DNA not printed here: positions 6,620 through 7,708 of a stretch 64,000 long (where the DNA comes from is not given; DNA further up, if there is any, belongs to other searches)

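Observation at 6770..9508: Three co-directional ORFans at ~58 percent GC form the cargo downstream of the integrase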

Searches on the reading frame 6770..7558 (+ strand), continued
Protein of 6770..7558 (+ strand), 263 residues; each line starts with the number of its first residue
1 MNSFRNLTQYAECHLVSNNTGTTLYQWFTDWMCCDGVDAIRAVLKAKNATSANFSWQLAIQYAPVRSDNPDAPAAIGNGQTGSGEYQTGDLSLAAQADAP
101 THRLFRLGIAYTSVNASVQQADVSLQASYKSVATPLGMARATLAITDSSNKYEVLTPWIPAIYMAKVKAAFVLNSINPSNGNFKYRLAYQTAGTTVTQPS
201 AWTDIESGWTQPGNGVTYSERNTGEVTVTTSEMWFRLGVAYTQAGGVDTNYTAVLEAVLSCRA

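Call 46: search_protein_representatives(alignment_id=A1)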
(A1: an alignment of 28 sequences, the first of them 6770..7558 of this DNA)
Query: 28 sequences, 257 profile positions. Proteins with E-value up to 0.001 (for the whole library): 423; up to 1e-10: 269; up to 1e-30: 118. The best 150 are listed.
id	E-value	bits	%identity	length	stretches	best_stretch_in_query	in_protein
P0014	2.0e-120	417.1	-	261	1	1-257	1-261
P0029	9.3e-82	290.4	-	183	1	2-181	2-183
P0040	3.0e-75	269.0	-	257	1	7-257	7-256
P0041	1.0e-69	250.9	-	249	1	7-256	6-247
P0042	3.5e-69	249.2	-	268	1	5-257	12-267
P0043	3.4e-68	245.9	-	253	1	11-257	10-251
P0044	9.4e-65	234.7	-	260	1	3-257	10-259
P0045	1.8e-64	233.7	-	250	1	7-249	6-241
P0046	3.1e-64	233.0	-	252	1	6-256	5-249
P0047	2.8e-63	229.8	-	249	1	6-257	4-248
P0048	6.4e-63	228.6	-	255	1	7-257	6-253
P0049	1.9e-62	227.1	-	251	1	8-244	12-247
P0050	4.1e-62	226.0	-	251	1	12-257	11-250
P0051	2.6e-61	223.4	-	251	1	5-255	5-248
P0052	4.8e-60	219.2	-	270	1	7-257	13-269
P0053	9.8e-60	218.2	-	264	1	6-256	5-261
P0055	1.1e-58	214.8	-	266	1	7-257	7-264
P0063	6.2e-56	205.8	-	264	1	7-257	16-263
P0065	5.9e-55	202.6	-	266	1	8-256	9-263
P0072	1.2e-50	188.4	-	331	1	8-244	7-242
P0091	4.8e-47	176.6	-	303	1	9-251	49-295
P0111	4.0e-42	160.5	-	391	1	7-236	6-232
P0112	5.8e-42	160.0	-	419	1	17-241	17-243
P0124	2.5e-39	151.4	-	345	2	10-201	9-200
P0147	6.4e-33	130.3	-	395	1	22-244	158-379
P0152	6.4e-32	127.1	-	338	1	31-252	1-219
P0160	1.3e-29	119.5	-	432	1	12-257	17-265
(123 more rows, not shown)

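Call 47: search_protein_families(library=pfam, proteins=[L012:7059-8411:+, L012:8475-9095:+, L012:6539-6904:-, L001:6190-7713:-, L001:8789-9193:-, L001:12819-13211:+, L001:15300-16079:+, L016:7118-8875:+, L016:9027-9881:-, L014:7203-7979:+], max_evalue=0.1)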
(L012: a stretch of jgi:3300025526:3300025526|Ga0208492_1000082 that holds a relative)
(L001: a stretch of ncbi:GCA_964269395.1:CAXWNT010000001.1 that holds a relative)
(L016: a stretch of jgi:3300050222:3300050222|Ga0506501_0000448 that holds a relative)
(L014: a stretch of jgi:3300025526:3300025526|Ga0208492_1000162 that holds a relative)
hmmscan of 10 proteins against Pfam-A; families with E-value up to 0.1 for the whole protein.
L012:7059-8411:+ (451 aa): 0 families

L012:8475-9095:+ (207 aa): 0 families

L012:6539-6904:- (122 aa): 0 families

L001:6190-7713:- (508 aa): 0 families

L001:8789-9193:- (135 aa): 0 families

L001:12819-13211:+ (131 aa): 0 families

L001:15300-16079:+ (260 aa): 0 families

L016:7118-8875:+ (586 aa): 0 families

L016:9027-9881:- (285 aa): 0 families

L014:7203-7979:+ (259 aa): 0 families

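Call 48: find_related_loci(query=A1, collection=viral_contigs, flank=10000)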
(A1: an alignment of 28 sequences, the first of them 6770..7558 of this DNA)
Query A1 (263 aa) in viral_contigs; peptide patterns used: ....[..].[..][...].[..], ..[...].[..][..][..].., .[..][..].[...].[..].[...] (x = any residue, [..] = any of these).
54 stretches matched a pattern, but none encodes a relative of the query by tblastn (E <= 1e-3).

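Call 49: find_related_loci(query=A1, collection=genome_contigs, flank=8000)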
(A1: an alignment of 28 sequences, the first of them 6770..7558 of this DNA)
Query A1 (263 aa) in genome_contigs; peptide patterns used: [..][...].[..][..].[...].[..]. (x = any residue, [..] = any of these).
22 stretches matched a pattern; 1 encode a relative of the query (tblastn E <= 1e-3); 1 distinct loci.
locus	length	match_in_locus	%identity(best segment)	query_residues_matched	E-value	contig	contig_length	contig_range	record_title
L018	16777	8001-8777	58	1-262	2e-96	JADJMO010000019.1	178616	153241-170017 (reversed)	MAG: Myxococcales bacterium isolate EsbW_18-Q3-R4-48_BATAC.438 tig00009524-10-1781460, whole genome shotgun sequence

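Call 50: list_cluster_members(proteins=[P0040, P0042, P0044, P0052, P0072, P0111, P0112, P0147, P0160, P0091])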
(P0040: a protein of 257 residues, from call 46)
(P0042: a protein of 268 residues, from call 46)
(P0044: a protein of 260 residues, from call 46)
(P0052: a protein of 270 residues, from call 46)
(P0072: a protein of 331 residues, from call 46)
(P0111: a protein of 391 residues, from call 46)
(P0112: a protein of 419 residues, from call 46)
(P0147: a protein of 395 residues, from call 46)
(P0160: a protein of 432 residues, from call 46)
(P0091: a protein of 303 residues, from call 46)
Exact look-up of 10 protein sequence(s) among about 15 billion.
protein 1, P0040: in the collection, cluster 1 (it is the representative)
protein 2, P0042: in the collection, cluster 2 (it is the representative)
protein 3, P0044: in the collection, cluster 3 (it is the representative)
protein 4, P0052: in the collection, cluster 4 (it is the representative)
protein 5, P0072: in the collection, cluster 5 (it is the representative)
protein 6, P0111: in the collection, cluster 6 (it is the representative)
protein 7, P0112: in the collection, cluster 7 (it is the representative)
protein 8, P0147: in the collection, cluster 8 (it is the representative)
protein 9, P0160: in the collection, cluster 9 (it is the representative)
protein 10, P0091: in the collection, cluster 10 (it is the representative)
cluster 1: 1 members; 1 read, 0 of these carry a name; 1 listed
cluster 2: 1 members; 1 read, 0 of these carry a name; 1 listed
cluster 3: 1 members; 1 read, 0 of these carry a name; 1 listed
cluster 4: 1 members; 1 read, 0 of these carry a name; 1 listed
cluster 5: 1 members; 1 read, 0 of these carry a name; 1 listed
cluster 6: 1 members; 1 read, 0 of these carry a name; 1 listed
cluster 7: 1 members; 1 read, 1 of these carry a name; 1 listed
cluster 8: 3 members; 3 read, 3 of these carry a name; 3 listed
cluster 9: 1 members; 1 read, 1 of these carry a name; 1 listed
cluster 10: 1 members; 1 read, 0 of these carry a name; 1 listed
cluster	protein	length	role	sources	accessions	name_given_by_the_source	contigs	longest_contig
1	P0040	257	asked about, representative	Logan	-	-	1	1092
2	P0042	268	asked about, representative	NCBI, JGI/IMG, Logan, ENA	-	-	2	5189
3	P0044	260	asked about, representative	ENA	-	-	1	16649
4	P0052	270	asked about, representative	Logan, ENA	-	-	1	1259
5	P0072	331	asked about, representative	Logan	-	-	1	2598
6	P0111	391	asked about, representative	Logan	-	-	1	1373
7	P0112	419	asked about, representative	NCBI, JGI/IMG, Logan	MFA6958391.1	MAG: hypothetical protein WC538_21195 [Thermoanaerobaculia bacterium] | hypothetical protein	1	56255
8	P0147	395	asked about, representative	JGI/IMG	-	hypothetical protein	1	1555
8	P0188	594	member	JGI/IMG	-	hypothetical protein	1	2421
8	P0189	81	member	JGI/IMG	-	hypothetical protein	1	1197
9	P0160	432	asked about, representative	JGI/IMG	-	hypothetical protein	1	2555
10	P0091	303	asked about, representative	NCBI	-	-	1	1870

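Call 51: find_encoding_contigs(protein=P0112, flank=10000, max_places=2)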
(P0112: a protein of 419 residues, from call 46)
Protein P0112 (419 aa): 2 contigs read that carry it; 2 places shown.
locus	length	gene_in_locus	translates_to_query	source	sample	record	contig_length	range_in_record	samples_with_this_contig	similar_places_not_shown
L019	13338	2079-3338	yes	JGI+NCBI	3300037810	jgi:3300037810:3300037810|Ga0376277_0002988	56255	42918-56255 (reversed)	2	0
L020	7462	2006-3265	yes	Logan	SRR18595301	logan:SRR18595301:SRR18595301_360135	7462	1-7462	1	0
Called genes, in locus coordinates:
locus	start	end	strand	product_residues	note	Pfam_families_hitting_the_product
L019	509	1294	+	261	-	-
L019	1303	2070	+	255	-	-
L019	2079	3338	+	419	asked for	-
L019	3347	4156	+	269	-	-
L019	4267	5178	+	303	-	-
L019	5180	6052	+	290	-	-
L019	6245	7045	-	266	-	-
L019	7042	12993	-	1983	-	PF13517:FG-GAP_3 (faint), PF01839:FG-GAP (faint), PF12256:TcdB_toxin_midN (faint), PF25023:TEN_YD-shell (weak), PF05593:RHS_repeat (weak)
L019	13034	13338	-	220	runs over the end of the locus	PF04002:RadC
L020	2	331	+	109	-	?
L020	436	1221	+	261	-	-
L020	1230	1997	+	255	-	-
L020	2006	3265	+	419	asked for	-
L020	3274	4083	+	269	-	-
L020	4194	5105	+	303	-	-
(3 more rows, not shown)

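Call 52: find_encoding_contigs(protein=P0044, flank=10000, max_places=2)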
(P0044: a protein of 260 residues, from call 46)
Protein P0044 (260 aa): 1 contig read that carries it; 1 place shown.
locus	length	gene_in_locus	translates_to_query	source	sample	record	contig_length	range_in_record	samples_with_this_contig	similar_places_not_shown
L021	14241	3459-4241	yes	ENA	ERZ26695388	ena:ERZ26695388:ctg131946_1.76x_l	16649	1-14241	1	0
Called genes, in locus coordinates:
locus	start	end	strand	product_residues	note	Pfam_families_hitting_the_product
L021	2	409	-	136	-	?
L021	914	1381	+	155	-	-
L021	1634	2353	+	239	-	PF01544:CorA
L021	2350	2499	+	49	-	-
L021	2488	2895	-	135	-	-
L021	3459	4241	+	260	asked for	-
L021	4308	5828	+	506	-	-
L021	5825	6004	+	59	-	-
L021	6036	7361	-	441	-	PF01839:FG-GAP (faint), PF13517:FG-GAP_3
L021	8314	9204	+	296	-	PF20628:Dyp_perox_C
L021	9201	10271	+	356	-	-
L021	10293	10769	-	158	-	-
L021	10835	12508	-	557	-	-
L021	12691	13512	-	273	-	PF03168:LEA_2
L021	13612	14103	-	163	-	PF16242:Pyrid_ox_like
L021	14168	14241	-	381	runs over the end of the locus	PF02771:Acyl-CoA_dh_N, PF02770:Acyl-CoA_dh_M, PF00441:Acyl-CoA_dh_1, PF08028:Acyl-CoA_dh_2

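Call 55: find_encoding_contigs(protein=P0001, flank=10000, max_places=8)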
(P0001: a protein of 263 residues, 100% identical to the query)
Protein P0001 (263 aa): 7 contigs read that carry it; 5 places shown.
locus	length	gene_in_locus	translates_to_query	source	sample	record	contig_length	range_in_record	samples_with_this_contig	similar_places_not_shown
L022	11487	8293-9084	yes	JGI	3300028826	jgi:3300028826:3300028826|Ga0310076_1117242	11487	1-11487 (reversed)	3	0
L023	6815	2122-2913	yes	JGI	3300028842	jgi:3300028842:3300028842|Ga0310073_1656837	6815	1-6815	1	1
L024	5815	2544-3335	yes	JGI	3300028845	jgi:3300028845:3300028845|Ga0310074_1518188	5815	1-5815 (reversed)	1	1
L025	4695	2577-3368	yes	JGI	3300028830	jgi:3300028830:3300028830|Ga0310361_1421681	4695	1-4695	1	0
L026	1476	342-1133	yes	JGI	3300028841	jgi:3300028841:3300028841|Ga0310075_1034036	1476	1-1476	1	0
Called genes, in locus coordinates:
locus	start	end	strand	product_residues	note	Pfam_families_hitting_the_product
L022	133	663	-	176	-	PF12224:Amidoligase_2 (faint)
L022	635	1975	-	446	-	PF13415:Beta-prop_FBX42 (weak), PF24681:Kelch_KLHDC2_KLHL20_DRC7, PF24981:Beta-prop_ATRN-LZTR1 (weak), PF24996:NANM (faint), PF01344:Kelch_1 (faint), PF24981:Beta-prop_ATRN-LZTR1 (weak), PF24681:Kelch_KLHDC2_KLHL20_DRC7, PF13964:Beta-prop_Calicin (weak), +1 more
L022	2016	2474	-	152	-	PF14085:DUF4265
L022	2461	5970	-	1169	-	PF05593:RHS_repeat (faint), PF25023:TEN_YD-shell (weak), PF01844:HNH (faint), PF14279:HNH_5 (weak)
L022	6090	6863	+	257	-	PF11149:DUF2924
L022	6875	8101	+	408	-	PF00589:Phage_integrase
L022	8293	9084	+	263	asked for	-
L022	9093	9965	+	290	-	-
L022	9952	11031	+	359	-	-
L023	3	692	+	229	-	?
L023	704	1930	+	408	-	PF00589:Phage_integrase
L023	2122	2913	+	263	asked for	-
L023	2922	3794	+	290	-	-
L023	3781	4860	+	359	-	-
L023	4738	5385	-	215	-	-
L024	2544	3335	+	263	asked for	-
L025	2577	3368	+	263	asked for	-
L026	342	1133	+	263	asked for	-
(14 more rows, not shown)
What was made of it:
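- Checked: The overlap is 14 nt if it starts at GTG 8429, which is the start used in the public gene call (call 55).
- Public gene callers predict it (call 55).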

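Call 61: search_dna_similar(query=window:6770-7558:+, collection=phages, mode=protein, max_evalue=1)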
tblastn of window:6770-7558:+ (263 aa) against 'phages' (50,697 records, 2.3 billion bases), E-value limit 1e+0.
No match.

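Call 62: search_dna_similar(query=window:6770-7558:+, collection=plasmids, mode=protein, max_evalue=1)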
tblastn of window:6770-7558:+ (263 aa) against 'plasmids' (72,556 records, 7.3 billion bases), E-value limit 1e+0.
No match.

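Call 63: find_related_loci(query=A1, collection=metagenome_contigs, flank=10000)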
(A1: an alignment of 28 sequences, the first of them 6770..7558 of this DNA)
Query A1 (263 aa) in metagenome_contigs; peptide patterns used: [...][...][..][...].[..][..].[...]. (x = any residue, [..] = any of these).
73 stretches matched a pattern; 5 encode a relative of the query (tblastn E <= 1e-3); 5 distinct loci.
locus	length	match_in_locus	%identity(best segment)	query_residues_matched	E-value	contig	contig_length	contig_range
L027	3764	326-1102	58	1-262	8e-97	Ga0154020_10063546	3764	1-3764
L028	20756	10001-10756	57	10-262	1e-91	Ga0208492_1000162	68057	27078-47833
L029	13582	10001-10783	56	1-262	4e-91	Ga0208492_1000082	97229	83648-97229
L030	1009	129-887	60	4-262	2e-99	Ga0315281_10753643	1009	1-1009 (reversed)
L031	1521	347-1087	57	4-256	1e-92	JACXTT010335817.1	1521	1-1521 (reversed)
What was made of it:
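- Tried and rejected: Alignment A1 returned only loci already known (calls 49, 63).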

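Call 64: list_cluster_members(proteins=[P0041, P0043, P0045, P0046, P0047, P0048, P0053, P0055, P0063, P0065])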
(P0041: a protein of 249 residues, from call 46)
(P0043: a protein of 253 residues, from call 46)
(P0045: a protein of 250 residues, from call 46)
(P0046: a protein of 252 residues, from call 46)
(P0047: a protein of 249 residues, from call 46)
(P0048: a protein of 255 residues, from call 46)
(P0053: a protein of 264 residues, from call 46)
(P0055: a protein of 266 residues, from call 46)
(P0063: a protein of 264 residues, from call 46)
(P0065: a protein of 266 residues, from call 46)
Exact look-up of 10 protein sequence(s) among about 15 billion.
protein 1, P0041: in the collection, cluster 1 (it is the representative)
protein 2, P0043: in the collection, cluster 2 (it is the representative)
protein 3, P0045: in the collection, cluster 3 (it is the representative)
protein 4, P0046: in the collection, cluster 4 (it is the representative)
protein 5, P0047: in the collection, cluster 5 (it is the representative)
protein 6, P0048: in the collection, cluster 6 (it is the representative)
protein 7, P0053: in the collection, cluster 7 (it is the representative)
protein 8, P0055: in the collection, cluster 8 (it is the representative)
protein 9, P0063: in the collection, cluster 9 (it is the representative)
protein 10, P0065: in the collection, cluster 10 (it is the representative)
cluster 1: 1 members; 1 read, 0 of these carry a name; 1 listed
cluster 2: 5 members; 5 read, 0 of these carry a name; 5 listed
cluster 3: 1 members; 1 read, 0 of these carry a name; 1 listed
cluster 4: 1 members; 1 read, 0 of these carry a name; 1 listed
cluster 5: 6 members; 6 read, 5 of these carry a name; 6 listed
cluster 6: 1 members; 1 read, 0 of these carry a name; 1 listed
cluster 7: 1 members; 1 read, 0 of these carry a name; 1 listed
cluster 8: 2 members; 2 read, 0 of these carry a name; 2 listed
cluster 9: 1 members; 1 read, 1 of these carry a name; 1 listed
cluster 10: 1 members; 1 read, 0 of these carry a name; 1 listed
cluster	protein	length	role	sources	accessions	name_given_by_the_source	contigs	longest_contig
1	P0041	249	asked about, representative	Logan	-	-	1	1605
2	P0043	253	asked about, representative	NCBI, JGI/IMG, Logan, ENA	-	-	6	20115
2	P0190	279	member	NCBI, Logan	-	-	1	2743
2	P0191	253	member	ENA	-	-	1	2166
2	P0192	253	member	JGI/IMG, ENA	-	-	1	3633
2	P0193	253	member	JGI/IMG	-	-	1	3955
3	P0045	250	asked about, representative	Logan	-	-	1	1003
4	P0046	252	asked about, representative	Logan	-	-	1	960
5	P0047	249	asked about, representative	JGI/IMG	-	hypothetical protein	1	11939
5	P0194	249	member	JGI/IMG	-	hypothetical protein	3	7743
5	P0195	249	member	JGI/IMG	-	hypothetical protein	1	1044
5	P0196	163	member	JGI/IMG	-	hypothetical protein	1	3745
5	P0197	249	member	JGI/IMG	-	hypothetical protein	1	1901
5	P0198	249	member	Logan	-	-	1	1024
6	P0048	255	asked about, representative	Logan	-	-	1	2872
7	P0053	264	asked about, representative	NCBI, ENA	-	-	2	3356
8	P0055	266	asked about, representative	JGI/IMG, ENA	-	-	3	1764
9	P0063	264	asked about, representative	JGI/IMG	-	hypothetical protein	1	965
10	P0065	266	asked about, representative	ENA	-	-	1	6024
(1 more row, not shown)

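Call 65: find_encoding_contigs(protein=P0043, flank=10000, max_places=3)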
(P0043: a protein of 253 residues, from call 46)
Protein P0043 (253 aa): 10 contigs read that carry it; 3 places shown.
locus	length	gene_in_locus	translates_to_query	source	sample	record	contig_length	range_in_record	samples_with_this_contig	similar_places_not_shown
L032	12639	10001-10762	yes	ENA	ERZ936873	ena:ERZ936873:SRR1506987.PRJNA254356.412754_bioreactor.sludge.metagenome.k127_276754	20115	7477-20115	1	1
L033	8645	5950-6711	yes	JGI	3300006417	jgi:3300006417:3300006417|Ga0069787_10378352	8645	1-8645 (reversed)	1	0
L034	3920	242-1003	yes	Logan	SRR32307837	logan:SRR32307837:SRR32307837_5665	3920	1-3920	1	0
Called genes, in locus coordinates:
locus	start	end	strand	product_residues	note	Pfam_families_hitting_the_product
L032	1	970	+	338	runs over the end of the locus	PF13472:Lipase_GDSL_2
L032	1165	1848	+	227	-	PF02433:FixO (faint), PF00034:Cytochrom_C, PF13442:Cytochrome_CBB3 (weak), PF00034:Cytochrom_C (weak)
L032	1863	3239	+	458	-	PF00115:COX1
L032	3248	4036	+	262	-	PF07728:AAA_5, PF01078:Mg_chelatase (weak), PF08406:CbbQ_C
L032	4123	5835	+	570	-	-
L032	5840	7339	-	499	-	PF00884:Sulfatase, PF16347:SGSH_C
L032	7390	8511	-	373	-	PF13472:Lipase_GDSL_2 (weak), PF16822:ALGX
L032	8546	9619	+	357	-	-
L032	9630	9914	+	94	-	-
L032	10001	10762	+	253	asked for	-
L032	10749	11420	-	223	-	-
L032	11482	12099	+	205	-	-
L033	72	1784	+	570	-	-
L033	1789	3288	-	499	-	PF00884:Sulfatase, PF16347:SGSH_C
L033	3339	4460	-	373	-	PF13472:Lipase_GDSL_2 (weak), PF16822:ALGX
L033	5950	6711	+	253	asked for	-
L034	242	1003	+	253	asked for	-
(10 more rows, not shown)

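Call 66: find_encoding_contigs(protein=P0047, flank=10000, max_places=2)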
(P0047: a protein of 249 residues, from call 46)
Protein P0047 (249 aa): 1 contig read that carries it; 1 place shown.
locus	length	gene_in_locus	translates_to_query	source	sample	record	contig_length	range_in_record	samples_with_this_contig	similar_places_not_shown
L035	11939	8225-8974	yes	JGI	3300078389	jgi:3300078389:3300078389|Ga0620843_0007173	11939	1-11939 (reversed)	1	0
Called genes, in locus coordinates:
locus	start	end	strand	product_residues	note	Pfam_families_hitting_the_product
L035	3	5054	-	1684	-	?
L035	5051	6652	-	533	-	PF02518:HATPase_c (weak), PF25794:SACS (faint), PF13589:HATPase_c_3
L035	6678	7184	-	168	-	PF08974:DUF1877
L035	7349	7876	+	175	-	-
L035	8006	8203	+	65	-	-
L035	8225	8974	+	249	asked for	-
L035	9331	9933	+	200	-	-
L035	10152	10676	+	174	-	-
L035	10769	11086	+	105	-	-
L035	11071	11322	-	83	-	-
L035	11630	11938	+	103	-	?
